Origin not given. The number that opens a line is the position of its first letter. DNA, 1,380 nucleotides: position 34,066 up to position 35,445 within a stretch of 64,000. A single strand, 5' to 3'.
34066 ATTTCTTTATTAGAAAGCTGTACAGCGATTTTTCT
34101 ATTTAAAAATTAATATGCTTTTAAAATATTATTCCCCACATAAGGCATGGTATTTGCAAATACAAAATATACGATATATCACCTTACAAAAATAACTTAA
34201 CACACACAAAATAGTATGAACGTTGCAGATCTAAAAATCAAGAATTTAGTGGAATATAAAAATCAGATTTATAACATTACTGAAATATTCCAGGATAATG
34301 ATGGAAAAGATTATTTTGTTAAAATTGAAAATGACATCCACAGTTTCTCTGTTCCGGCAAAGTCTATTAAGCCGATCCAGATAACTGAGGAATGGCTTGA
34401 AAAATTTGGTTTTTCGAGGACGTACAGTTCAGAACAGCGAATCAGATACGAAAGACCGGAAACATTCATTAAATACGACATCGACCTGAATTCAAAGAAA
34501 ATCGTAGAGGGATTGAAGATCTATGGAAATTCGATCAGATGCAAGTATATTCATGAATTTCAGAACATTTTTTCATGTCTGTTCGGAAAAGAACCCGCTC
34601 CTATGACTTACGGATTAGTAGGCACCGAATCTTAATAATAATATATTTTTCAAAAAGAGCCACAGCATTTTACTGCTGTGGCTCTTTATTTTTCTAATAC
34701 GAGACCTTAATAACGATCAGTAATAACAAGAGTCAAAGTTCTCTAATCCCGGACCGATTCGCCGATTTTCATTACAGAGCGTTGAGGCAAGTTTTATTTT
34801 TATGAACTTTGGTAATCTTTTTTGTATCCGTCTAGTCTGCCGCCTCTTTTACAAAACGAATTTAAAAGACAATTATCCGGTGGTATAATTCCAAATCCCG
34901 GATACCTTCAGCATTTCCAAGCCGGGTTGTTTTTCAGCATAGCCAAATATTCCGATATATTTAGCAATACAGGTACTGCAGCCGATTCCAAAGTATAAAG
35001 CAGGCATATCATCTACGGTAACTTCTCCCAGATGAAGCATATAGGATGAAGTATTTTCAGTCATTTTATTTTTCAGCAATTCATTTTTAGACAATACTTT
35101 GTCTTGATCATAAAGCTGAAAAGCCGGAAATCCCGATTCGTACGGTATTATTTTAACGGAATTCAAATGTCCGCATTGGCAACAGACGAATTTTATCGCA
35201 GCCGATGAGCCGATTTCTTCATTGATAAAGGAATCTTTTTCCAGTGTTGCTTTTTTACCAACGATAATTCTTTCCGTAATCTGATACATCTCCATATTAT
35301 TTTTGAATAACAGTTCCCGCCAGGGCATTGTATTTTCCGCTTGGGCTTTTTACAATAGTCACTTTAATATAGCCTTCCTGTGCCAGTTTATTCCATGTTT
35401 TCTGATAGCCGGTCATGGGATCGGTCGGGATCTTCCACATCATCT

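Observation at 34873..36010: Lipid-anchored TNT NADase toxin coupled to a Cys-rich putative immunity gene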

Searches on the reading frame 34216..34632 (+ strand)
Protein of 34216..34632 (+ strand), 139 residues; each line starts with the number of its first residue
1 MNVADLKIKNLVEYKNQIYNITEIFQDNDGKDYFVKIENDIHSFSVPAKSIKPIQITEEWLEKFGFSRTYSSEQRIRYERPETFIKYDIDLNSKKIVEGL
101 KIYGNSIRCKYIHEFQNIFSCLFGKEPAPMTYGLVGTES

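Call 3: search_protein_families(library=pfam, proteins=[window:34216-34632:+], max_evalue=1)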
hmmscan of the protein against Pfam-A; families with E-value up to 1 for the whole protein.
window:34216-34632:+ (139 aa): 2 families
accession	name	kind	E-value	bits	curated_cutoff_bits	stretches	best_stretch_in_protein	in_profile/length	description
PF18994.6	Prophage_tailD1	-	0.086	13.5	23.6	1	6-37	49-80/84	Prophage endopeptidase tail N-terminal domain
PF19242.4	Zn_finger_prot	-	0.11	12.7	30.1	1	18-103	40-121/268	Putative zinc finger protein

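Call 4: search_protein_families(library=ncbifam, proteins=[window:34216-34632:+], max_evalue=1)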
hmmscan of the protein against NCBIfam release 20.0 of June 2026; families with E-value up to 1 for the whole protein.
window:34216-34632:+ (139 aa): 0 families

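Call 80: search_protein_families(library=padloc, proteins=[window:34216-34632:+], max_evalue=0.01)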
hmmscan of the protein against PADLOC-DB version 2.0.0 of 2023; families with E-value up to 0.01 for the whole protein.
window:34216-34632:+ (139 aa): 0 families

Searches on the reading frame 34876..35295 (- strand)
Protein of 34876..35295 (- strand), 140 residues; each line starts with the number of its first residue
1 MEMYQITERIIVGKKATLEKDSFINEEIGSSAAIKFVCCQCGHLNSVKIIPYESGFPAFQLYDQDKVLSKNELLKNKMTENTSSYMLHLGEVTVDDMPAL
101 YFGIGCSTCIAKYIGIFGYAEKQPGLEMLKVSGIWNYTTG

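Call 3: search_protein_families(library=pfam, proteins=[window:34876-35295:-], max_evalue=1)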
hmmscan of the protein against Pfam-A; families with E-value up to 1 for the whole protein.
window:34876-35295:- (140 aa): 0 families

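Call 4: search_protein_families(library=ncbifam, proteins=[window:34876-35295:-], max_evalue=1)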
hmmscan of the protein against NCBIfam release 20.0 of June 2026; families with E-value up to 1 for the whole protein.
window:34876-35295:- (140 aa): 0 families

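Call 6: search_solved_structures(query=window:34876-35295:-, max_evalue=10, show_alignments=2)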
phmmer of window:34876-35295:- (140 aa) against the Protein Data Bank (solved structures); distinct sequences matched with E-value up to 10: 1.
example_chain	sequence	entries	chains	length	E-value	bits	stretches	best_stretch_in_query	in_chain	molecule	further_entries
2r84_A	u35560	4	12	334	0.12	15.6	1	47-103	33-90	PurP protein PF1517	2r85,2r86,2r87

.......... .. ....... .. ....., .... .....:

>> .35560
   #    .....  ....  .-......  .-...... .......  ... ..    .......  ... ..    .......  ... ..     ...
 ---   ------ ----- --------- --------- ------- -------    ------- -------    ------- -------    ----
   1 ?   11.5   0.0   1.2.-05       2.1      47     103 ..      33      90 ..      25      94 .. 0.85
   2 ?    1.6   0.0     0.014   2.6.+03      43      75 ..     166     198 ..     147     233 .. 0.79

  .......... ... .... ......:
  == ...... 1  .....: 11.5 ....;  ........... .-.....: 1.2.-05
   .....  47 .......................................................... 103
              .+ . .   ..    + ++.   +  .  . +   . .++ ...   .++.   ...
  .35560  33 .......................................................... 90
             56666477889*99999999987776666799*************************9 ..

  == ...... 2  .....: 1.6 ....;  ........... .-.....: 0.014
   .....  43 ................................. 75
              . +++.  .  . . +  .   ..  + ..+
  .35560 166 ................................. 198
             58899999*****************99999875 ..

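Call 8: find_homologous_proteins(query=window:34876-35295:-)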
Query window:34876-35295:- (140 aa): 73 proteins with E <= 0.001 among 83 candidates.
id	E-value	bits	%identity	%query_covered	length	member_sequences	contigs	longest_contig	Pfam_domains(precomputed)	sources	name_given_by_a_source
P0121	6.5e-88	310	100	99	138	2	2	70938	-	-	-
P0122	8.3e-62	225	72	98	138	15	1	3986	-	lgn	-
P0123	6.9e-57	209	64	100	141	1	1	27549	-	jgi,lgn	jgi:hypothetical protein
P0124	3.7e-56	207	66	98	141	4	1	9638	-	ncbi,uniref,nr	ncbi:hypothetical protein FY557_19675 [Chryseobacterium sp. SN22]|uniref:hypothetical protein n=1 Ta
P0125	4.3e-54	200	62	99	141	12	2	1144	-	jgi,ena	-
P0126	1.8e-53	198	62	98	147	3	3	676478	-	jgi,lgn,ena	-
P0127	4.2e-53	197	63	97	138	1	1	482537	-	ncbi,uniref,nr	ncbi:hypothetical protein [Chryseobacterium camelliae]|uniref:hypothetical protein n=1 Tax=Chryseoba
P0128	7.9e-53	196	62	96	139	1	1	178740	-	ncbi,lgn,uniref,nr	ncbi:hypothetical protein [Chryseobacterium populi]|uniref:Uncharacterized protein n=1 Tax=Chryseoba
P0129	1.6e-52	195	64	98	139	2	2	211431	-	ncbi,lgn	-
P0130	7.7e-51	190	61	96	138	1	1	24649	-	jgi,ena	-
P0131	2.0e-50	188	60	97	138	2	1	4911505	-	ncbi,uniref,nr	ncbi:hypothetical protein [Chryseobacterium gambrini]|uniref:hypothetical protein n=1 Tax=Chryseobac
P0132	2.1e-50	188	61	96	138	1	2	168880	-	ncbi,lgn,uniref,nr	ncbi:hypothetical protein QWT87_06000 [Chryseobacterium sp. APV1]|uniref:Uncharacterized protein n=1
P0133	2.9e-50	188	61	96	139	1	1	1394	-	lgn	-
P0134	3.9e-50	187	61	96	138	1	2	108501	-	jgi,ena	jgi:hypothetical protein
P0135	1.1e-49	186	57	99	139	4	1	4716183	-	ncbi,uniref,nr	ncbi:hypothetical protein J3D55_002533 [Chryseobacterium ginsenosidimutans]|uniref:hypothetical prot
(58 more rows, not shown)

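Call 27: predict_structure(alignment_id=A2)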
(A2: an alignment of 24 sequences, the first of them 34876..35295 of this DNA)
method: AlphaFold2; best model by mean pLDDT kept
length: 140 residues; sequences in the alignment: 24
mean_pLDDT: 94.0   pTM: 0.88
mean pLDDT of the five models: 94.0, 93.7, 93.3, 88.5, 86.0
residues with pLDDT >= 90: 123; 70-90: 17; 50-70: 0; < 50: 0
segments of 3 or more residues with pLDDT < 50: none
pLDDT, mean of each block of 10 residues (from residue 1): 91 97 92 96 96 91 92 96 91 95 96 97 93 96
secondary structure, 60 per line:
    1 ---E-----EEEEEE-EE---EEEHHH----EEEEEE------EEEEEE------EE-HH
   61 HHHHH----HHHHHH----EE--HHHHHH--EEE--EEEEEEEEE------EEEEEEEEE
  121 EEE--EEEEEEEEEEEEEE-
elements in order: E10-15 E22-24 E32-37 E44-49 H59-65 H70-75 H84-89 E92-94 E97-105 E112-123 E126-139

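Call 31: fold_search(model_id=the predicted structure, library=pdb)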
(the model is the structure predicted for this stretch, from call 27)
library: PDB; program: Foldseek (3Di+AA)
matches with E <= 10: 802; with E <= 0.001: 0
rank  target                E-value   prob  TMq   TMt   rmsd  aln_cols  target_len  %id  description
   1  9xps_5                9.1e-02  0.09  0.16  0.12  19.5       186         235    9  The neck structure of the Phage Phikz (released 2026-02-11)
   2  2ffs_B                1.1e-01  0.44  0.23  0.23   8.0       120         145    9  Structure of PR10-allergen-like protein PA1206 from Pseudomonas aeruginosa PAO1 (released 2006-01-10)
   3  2ffs_A                1.9e-01  0.30  0.23  0.22   8.4       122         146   11  Structure of PR10-allergen-like protein PA1206 from Pseudomonas aeruginosa PAO1 (released 2006-01-10)
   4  4jhg                  2.5e-01  0.18  0.23  0.20  10.3       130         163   13  Crystal Structure of Medicago truncatula Nodulin 13 (MtN13) in complex with trans-zeatin (released 2013-03-20)
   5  9xps_7                2.5e-01  0.11  0.22  0.16  17.4       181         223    9  The neck structure of the Phage Phikz (released 2026-02-11)
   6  9xps_6                2.5e-01  0.08  0.20  0.14  20.2       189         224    6  The neck structure of the Phage Phikz (released 2026-02-11)
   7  8vqf_C                2.6e-01  0.10  0.20  0.19  14.2       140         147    9  X-ray crystal structure of natural Can f 1 in complex with human IgE 1J11 Fab (released 2025-01-22)
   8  4pws                  2.8e-01  0.13  0.27  0.23  12.1       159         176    9  Crystal structure of secreted proline rich antigen MTC28 (Rv0040c) at 2.15 A with bound chloride from Mycobacterium tube (released 2015-03-25)
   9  8epu                  2.9e-01  0.08  0.18  0.18  14.2       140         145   11  1.6 A crystal structure of the lipocalin dog allergen Can f 1 with the C118S mutation (released 2023-04-05)
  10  5inw_A                3.1e-01  0.06  0.20  0.10  19.2       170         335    9  Structure of reaction loop cleaved lamprey angiotensinogen (released 2016-10-05)
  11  7dru_C                4.1e-01  0.09  0.19  0.19  13.6       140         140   11  Crystal Structure of the Dog Lipocalin Allergen Can f 1 (released 2021-11-10)
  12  9xps_1                4.3e-01  0.04  0.16  0.11  20.2       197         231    6  The neck structure of the Phage Phikz (released 2026-02-11)
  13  9ltk_B                5.0e-01  0.11  0.19  0.13  10.6        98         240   11  Crystal structur of Lpg1618(R215F) from Legionella pneumophila (released 2025-06-25)
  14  6cqm_D                5.0e-01  0.08  0.19  0.23  12.4       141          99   11  Crystal Structure of mitochondrial single-stranded DNA binding proteins from S. cerevisiae, Rim1 (Form2) (released 2018-05-30)
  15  6e5d                  5.3e-01  0.10  0.26  0.22  12.4       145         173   11  Crystal structure of LpqN involved in cell envelope biogenesis of Mycobacterium tuberculosis (released 2019-07-24)
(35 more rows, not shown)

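Call 36: find_related_loci(query=A2, collection=metagenome_contigs, flank=4000)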
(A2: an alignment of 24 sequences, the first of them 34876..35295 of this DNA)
Query A2 (140 aa) in metagenome_contigs; peptide patterns used: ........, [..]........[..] (x = any residue, [..] = any of these).
74 stretches matched a pattern; 49 encode a relative of the query (tblastn E <= 1e-3); 48 distinct loci.
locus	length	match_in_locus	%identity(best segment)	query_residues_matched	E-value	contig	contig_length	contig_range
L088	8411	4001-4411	66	1-137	3e-60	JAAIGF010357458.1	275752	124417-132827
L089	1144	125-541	62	1-139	1e-63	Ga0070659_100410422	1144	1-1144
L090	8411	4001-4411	62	1-137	3e-59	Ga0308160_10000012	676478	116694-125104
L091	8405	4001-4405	60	3-137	9e-57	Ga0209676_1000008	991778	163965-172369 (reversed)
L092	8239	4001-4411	60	1-137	6e-56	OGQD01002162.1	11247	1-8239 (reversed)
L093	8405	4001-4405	59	3-137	9e-56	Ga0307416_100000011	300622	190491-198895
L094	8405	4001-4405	59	3-137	2e-55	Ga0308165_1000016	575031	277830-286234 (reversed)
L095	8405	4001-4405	59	3-137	2e-55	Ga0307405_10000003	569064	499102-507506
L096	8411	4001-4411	59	1-137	2e-55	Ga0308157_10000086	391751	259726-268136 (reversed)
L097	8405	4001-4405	58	3-137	3e-55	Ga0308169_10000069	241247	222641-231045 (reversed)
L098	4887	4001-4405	58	3-137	3e-55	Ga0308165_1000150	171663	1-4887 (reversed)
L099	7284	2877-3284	58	3-138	4e-55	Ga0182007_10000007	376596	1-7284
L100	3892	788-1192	57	3-137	8e-55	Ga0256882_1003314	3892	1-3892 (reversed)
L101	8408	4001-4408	57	2-137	3e-54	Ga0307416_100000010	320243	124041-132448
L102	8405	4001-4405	57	3-137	9e-54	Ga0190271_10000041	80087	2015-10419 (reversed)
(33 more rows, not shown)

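Call 56: search_protein_representatives(alignment_id=A2)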
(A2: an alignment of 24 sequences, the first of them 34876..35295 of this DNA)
Query: 24 sequences, 139 profile positions. Proteins with E-value up to 0.001 (for the whole library): 82; up to 1e-10: 55; up to 1e-30: 9. The best 82 are listed.
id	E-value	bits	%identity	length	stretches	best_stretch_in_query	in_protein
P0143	1.7e-70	251.3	-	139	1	1-138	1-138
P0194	7.6e-44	165.0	-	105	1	1-104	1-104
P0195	6.3e-42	158.8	-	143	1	2-135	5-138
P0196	1.1e-38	148.2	-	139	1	1-136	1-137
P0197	1.3e-36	141.5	-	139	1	1-137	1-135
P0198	1.6e-36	141.3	-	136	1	1-137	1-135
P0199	1.5e-33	131.6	-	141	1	1-135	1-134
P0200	1.3e-32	128.6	-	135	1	9-134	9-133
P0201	1.9e-32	128.0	-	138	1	1-138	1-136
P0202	1.8e-30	121.7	-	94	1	1-76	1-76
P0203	2.6e-30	121.2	-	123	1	1-84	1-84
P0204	7.4e-30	119.7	-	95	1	48-136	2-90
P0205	1.4e-29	118.8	-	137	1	1-136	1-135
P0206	1.7e-29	118.5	-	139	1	1-136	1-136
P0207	2.1e-29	118.2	-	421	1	5-136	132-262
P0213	2.6e-25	104.9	-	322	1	1-136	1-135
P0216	2.9e-23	98.3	-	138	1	4-134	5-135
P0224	5.4e-21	90.9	-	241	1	27-136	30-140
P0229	8.6e-20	87.1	-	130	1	10-134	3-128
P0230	6.3e-19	84.3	-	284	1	4-135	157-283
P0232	1.4e-18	83.1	-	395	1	12-136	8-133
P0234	2.4e-17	79.1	-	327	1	4-135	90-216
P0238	2.9e-15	72.4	-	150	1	13-135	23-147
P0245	9.8e-12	61.0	-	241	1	14-133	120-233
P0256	2.2e-09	53.3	-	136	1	13-136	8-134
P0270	4.3e-05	39.5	-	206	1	29-137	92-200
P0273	2.2e-04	37.2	-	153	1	35-136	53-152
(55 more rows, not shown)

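Call 57: search_protein_families(library=pfam, proteins=[P0207, P0213, P0224, P0230, P0232, P0234, P0245, P0270, P0238, P0273], max_evalue=0.01)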
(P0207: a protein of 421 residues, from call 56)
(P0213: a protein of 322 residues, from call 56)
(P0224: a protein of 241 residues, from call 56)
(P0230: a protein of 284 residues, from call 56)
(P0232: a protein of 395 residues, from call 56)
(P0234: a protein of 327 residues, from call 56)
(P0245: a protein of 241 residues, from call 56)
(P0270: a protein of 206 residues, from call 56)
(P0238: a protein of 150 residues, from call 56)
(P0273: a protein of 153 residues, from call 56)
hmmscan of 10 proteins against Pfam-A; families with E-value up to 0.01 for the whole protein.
P0207 (421 aa): 5 families
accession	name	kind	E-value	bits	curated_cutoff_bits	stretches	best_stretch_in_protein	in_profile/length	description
PF12796.13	Ank_2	-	2.8e-18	66.7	27.3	1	309-403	1-89/90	Ankyrin repeats (3 copies)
PF13857.12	Ank_5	-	8.9e-15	55.1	27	2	303-346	14-56/56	Ankyrin repeats (many copies)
PF00023.36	Ank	-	2.1e-14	53.2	21.1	2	342-369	5-32/33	Ankyrin repeat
PF13606.12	Ank_3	-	3e-13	48.9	22.3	2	305-332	2-29/30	Ankyrin repeat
PF13637.12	Ank_4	-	5.7e-12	46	22.7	2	343-394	1-50/50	Ankyrin repeats (many copies)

P0213 (322 aa): 1 family
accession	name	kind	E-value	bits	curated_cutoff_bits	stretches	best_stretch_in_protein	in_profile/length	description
PF14021.12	TNT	-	0.0046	17.8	27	1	188-257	23-85/88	Tuberculosis necrotizing toxin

P0224 (241 aa): 0 families

P0230 (284 aa): 0 families

P0232 (395 aa): 3 families
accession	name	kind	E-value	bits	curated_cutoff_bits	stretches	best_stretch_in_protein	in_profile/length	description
PF15570.11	Imm43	-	1.2e-25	90.9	25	1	164-374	5-209/211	Immunity protein 43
PF07791.16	Imm11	-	0.0048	16.7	22.1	0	192-358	32-189/194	Immunity protein family (Imm11)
PF14376.11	Haem_bd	-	0.009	16.4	27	0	19-60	29-69/133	Haem-binding domain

P0234 (327 aa): 0 families

P0245 (241 aa): 0 families

P0270 (206 aa): 0 families

P0238 (150 aa): 0 families

P0273 (153 aa): 0 families

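Call 59: find_encoding_contigs(protein=P0232, flank=6000, max_places=2)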
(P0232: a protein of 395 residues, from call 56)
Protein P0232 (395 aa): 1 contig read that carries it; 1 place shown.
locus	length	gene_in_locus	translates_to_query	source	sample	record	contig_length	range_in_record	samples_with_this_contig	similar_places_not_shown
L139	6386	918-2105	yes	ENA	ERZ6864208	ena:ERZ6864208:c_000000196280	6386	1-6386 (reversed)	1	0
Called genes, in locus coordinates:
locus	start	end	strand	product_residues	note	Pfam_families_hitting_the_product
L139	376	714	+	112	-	PF13376:OmdA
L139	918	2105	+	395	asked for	PF15570:Imm43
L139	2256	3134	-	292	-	PF00685:Sulfotransfer_1, PF13469:Sulfotransfer_3 (faint)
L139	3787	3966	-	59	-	-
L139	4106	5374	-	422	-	PF00144:Beta-lactamase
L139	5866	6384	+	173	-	?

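Call 60: find_encoding_contigs(protein=P0229, flank=6000, max_places=2)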
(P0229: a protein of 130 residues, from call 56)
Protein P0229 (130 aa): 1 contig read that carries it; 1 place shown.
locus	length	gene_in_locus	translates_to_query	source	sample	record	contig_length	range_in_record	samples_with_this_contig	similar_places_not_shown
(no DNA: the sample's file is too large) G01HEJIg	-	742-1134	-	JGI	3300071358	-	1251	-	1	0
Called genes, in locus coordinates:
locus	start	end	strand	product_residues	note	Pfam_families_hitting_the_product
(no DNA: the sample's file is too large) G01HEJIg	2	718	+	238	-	?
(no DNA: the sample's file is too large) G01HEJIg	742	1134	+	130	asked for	-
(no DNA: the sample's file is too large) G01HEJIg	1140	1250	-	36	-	?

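Call 61: find_encoding_contigs(protein=P0256, flank=6000, max_places=3)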
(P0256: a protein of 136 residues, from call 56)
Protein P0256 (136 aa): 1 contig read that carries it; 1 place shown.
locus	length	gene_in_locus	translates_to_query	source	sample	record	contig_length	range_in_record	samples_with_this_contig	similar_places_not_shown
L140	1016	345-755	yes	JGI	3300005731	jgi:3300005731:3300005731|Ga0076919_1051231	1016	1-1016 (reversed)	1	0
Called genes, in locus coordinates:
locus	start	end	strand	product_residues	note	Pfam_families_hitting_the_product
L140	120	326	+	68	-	-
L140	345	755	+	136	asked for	-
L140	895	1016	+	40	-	?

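Call 62: find_encoding_contigs(protein=P0216, flank=6000, max_places=3)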
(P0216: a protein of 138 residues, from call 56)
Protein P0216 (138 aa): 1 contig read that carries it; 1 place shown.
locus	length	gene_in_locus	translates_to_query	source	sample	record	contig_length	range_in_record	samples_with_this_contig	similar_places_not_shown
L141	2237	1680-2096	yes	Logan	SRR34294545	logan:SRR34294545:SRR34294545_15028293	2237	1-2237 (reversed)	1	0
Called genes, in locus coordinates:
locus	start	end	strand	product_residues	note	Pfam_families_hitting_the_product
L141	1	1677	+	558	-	?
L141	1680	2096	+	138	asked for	-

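Call 63: search_protein_families(library=pfam, proteins=[L141:1-1674:+, L140:120-323:+], max_evalue=0.1)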
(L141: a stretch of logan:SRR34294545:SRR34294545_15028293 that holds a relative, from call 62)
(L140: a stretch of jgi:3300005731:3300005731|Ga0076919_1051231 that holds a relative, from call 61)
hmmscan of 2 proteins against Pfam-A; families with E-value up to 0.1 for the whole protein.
L141:1-1674:+ (558 aa): 2 families
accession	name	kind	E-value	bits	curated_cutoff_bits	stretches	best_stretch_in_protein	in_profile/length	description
PF14021.12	TNT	-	7.6e-09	36.3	27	1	430-536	1-86/88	Tuberculosis necrotizing toxin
PF14131.11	DUF4298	-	0.039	14.5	27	0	357-412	2-56/87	Domain of unknown function (DUF4298)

L140:120-323:+ (68 aa): 0 families

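Call 80: search_protein_families(library=padloc, proteins=[window:34876-35295:-], max_evalue=0.01)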
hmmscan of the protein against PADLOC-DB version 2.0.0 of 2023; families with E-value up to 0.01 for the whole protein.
window:34876-35295:- (140 aa): 0 families

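Call 81: fold_search(model_id=the predicted structure, library=viral)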
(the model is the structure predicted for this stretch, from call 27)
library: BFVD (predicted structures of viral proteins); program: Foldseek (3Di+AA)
matches with E <= 10: 566; with E <= 0.001: 0
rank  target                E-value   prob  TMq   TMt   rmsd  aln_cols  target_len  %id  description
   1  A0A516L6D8            2.0e-02  0.33  0.21  0.23  14.9       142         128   12  (no name in the UniProt tables at hand)
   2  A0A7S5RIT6            1.4e-01  0.21  0.25  0.21  13.5       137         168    6  (no name in the UniProt tables at hand)
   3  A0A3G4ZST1            1.4e-01  0.08  0.20  0.19  20.3       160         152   14  Uncharacterized protein [Dasosvirus sp.]
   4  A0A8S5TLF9            1.8e-01  0.10  0.23  0.19  18.7       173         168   10  Head-tail joining protein [Siphoviridae sp. ctgn638]
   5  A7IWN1                1.8e-01  0.07  0.17  0.13  16.9       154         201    9  Uncharacterized protein b356R [Paramecium bursaria Chlorella virus NY2A]
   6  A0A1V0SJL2            2.4e-01  0.11  0.22  0.12  14.9       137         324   11  Uncharacterized protein [Klosneuvirus KNV1]
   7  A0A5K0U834            2.4e-01  0.08  0.20  0.19  18.1       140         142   12  Uncharacterized protein [Yasminevirus sp. GU-2018]
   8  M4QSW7                2.6e-01  0.09  0.21  0.18  17.4       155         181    8  (no name in the UniProt tables at hand)
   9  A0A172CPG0            2.6e-01  0.08  0.19  0.14  17.1       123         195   13  Uncharacterized protein [Pseudomonas phage vB_PaeM_MAG1]
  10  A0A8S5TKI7            2.6e-01  0.08  0.20  0.12  18.2       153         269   13  Uncharacterized protein [Podoviridae sp. ctz6O13]
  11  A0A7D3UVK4            4.7e-01  0.10  0.24  0.14  14.2       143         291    9  (no name in the UniProt tables at hand)
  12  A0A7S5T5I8            5.2e-01  0.03  0.14  0.13  13.8       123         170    6  (no name in the UniProt tables at hand)
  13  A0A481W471            5.2e-01  0.03  0.16  0.10  19.1       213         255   10  Virion structural protein [Pseudomonas phage Psa21]
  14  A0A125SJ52            5.5e-01  0.04  0.17  0.18  13.6       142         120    9  (no name in the UniProt tables at hand)
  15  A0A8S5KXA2            5.8e-01  0.02  0.13  0.06  25.3       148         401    9  Maturation protein [ssRNA phage Gerhypos.1_18]
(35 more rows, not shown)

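Call 84: search_protein_families(library=pfam, proteins=[L141:1-1200:+], max_evalue=0.001)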
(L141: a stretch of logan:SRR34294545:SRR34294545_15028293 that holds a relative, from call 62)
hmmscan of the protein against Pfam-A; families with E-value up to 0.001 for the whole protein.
L141:1-1200:+ (400 aa): 0 families
